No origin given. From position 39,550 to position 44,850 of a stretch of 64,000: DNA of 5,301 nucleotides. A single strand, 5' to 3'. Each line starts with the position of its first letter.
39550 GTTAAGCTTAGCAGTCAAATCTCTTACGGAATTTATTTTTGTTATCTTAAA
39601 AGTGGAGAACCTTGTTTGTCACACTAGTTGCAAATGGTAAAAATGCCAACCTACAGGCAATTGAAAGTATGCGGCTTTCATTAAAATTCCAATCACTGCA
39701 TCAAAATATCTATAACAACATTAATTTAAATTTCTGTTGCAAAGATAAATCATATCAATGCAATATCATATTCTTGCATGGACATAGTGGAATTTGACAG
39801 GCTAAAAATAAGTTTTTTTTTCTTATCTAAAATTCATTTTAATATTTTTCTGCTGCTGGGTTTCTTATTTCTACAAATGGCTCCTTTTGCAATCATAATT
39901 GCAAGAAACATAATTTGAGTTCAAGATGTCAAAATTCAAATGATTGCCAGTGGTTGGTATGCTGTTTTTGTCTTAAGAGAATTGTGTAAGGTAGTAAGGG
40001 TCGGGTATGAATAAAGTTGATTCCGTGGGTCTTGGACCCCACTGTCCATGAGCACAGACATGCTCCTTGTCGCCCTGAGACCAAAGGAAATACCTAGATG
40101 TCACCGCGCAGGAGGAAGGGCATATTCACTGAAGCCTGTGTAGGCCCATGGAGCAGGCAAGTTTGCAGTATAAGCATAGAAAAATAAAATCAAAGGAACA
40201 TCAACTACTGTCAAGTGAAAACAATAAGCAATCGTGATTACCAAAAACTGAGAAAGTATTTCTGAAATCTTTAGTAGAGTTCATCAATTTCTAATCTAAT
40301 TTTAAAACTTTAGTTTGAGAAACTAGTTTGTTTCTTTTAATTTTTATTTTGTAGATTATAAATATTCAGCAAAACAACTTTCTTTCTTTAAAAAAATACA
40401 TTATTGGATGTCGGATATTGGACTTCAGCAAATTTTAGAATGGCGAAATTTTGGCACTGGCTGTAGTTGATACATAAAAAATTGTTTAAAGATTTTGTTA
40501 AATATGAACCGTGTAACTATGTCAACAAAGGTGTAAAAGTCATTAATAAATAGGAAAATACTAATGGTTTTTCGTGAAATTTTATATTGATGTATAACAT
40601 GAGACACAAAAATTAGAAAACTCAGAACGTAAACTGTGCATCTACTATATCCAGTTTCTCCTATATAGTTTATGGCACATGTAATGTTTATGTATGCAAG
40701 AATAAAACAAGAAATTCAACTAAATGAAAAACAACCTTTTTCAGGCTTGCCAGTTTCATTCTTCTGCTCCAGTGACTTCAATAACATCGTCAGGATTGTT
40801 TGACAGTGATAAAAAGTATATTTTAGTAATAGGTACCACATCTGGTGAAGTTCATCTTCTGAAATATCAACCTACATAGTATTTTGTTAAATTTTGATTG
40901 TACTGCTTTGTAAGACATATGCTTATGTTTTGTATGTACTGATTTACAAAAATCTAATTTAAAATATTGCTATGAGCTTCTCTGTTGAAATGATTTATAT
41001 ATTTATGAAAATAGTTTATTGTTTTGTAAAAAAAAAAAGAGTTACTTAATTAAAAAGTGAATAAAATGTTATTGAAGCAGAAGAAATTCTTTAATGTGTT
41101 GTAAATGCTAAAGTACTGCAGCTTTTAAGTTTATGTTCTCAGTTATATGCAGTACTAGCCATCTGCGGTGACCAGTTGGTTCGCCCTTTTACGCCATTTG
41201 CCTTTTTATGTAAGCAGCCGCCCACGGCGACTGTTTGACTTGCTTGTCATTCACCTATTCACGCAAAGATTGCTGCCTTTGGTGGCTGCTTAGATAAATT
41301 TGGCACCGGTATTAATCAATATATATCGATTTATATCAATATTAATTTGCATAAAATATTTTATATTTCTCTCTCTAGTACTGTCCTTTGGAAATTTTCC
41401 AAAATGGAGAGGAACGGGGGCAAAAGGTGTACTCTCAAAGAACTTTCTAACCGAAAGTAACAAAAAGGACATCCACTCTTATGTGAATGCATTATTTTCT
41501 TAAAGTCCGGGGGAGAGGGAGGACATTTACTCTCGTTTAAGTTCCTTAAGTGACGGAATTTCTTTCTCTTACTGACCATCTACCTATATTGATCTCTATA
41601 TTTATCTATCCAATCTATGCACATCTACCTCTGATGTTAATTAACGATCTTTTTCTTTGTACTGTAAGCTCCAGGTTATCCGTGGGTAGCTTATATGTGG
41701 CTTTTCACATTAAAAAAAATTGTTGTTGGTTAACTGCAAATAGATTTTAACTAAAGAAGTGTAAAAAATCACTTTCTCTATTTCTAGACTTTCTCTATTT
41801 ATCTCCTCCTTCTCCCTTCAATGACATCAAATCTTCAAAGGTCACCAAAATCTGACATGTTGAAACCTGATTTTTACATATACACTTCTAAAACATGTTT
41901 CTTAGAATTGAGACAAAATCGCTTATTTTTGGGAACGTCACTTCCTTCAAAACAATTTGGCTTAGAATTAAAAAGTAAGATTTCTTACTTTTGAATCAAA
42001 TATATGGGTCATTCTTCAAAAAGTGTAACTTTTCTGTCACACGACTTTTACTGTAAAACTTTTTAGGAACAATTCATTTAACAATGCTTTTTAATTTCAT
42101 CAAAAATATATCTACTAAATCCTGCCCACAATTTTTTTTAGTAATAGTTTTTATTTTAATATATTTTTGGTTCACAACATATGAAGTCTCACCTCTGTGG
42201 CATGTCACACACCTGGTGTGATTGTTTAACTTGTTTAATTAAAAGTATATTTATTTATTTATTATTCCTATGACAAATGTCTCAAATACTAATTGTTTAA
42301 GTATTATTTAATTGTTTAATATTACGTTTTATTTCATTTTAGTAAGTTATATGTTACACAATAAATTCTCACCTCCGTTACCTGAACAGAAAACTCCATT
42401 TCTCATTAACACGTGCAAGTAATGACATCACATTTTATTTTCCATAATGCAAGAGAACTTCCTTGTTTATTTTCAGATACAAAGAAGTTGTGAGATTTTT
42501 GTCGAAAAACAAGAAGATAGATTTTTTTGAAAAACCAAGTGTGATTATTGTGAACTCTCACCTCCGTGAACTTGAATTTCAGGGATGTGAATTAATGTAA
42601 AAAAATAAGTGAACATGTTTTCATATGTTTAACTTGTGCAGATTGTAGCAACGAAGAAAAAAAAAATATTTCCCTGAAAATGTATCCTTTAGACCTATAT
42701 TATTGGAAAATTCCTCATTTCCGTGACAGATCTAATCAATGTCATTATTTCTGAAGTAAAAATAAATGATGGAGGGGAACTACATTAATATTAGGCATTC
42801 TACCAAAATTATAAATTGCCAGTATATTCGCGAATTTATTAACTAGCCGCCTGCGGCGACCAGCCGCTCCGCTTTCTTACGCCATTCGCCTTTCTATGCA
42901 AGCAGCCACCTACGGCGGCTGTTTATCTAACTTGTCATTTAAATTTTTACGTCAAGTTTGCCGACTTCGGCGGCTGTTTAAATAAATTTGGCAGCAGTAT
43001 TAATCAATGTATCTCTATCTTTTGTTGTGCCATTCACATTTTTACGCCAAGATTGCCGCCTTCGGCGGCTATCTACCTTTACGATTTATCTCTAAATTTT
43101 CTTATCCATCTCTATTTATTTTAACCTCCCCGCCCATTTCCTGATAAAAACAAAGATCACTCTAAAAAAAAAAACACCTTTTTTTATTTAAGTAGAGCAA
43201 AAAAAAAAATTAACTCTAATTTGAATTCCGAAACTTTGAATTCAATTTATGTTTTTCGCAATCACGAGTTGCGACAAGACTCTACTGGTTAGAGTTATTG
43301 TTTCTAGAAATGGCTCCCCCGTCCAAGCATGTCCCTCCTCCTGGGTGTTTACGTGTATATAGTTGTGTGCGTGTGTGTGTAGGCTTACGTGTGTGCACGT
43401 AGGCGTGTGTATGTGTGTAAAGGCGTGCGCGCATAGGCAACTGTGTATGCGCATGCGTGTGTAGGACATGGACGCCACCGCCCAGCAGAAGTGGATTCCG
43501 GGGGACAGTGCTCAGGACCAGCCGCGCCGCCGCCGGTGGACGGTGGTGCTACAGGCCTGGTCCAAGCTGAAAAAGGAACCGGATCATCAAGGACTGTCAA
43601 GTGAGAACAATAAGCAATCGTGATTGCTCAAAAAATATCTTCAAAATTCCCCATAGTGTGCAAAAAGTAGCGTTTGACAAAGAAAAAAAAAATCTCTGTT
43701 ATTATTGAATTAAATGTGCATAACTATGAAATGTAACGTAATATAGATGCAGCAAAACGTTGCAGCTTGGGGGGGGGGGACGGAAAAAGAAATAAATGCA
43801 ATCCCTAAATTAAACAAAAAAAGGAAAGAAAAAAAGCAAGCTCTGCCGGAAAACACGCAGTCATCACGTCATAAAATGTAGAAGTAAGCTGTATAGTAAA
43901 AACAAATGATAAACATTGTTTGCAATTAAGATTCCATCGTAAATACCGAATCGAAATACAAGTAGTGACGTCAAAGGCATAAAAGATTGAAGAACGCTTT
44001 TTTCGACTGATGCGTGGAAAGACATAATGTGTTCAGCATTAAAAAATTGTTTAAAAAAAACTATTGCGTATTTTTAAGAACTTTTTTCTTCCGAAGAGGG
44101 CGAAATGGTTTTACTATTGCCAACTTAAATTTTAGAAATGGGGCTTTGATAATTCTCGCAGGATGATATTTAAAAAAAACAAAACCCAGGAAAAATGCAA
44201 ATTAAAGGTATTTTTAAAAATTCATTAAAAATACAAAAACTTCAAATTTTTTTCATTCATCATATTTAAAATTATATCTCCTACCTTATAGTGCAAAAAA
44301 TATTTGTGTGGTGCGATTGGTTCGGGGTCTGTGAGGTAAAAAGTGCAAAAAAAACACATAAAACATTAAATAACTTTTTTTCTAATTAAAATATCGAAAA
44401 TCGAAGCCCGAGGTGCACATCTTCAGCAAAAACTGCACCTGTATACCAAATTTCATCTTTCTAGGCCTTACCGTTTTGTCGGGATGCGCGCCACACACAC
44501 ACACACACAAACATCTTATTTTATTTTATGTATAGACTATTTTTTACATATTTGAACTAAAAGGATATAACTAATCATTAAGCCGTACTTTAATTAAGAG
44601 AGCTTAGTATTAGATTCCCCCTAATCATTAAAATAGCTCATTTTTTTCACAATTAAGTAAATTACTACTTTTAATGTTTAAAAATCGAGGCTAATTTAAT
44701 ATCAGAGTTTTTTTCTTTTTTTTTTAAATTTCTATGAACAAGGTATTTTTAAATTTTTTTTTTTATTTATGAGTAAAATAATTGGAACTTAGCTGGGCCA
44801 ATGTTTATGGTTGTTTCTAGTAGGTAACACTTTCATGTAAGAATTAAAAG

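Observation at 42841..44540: ~1.7-kb composite insertion into a dispersed-repeat copy, containing hairpin subrepeats, a GC-rich island and modules shared with three other loci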

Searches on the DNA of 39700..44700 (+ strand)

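Call 15: search_rna_families(source=window, start=39700, end=44700, threshold=evalue, max_evalue=5)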
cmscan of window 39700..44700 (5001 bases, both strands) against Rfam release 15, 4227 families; matches with E-value up to 5: 4.
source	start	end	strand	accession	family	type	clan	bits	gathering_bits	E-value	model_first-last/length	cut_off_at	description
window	43365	43439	+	RF04217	mir-297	Gene; miRNA;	-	23.6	90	0.92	1-71/71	no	mir-297 microRNA precursor family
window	40467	40542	-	RF00121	MicC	Gene; sRNA;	-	23.4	90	3.5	1-123/123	no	MicC RNA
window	42175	42266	+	RF00558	L20_leader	Cis-reg; leader;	-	21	58.7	1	1-127/127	no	Ribosomal protein L20 leader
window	43357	43452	+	RF03662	mir-2060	Gene; miRNA;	-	17.9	54.5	4.1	1-94/94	no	mir-2060 microRNA precursor family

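Call 69: search_dna_similar(query=window:43300-43600:+, collection=plasmids, mode=distant, max_evalue=0.01, max_rows=10)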
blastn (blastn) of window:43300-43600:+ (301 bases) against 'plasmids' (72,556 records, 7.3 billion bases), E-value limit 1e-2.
No match.

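Call 70: search_dna_similar(query=window:39960-40200:+, collection=plasmids, mode=distant, max_evalue=0.01, max_rows=10)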
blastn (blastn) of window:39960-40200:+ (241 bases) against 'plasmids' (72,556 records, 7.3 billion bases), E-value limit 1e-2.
No match.

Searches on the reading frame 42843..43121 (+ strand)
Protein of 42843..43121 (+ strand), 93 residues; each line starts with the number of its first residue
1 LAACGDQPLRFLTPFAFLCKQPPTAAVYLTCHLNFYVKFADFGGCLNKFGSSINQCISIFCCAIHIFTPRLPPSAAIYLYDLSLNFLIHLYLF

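Call 60: search_protein_families(library=pfam, proteins=[window:42843-43121:+], max_evalue=1)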
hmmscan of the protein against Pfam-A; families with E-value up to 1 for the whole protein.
seq(93 aa): 1 family
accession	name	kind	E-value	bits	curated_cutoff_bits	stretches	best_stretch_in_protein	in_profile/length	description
PF25279.1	Beta_prop_At2g24240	-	0.054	12.8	27.1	1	34-84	253-300/320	At2g24240-like, C-terminal beta propeller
